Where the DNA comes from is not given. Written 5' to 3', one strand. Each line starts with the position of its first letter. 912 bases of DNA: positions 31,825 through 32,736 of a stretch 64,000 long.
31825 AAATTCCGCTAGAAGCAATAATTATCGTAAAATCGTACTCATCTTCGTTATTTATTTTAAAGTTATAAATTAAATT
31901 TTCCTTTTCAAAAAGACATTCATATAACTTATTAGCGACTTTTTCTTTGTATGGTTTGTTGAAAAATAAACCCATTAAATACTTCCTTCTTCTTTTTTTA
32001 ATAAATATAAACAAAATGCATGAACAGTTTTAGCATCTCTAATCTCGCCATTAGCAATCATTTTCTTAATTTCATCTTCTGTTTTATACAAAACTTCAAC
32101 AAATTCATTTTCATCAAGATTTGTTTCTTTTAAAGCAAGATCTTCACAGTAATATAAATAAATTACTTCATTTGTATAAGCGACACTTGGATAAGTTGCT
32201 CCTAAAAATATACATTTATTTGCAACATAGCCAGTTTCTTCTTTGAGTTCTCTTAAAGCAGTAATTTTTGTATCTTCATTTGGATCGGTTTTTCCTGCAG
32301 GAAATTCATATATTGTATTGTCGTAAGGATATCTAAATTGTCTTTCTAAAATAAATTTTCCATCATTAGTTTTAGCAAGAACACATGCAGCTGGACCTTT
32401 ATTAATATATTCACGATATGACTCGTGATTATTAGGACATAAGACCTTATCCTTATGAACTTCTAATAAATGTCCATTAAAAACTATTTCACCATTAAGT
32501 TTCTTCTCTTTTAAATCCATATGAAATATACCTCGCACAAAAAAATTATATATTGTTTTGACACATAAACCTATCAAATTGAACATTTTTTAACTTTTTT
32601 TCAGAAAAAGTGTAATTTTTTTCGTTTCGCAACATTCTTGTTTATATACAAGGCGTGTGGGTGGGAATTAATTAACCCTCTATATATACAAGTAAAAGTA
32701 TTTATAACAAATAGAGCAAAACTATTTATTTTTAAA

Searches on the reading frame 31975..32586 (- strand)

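Call 90: search_protein_families(library=padloc, proteins=[window:31975-32586:-], max_evalue=0.001)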
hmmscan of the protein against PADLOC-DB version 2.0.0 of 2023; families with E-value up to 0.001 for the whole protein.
window:31975-32586:- (203 aa): 1 family
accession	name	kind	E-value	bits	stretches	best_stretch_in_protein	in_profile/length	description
PDLC04899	PDC-S07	-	1e-06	26.4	1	75-149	17-91/135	-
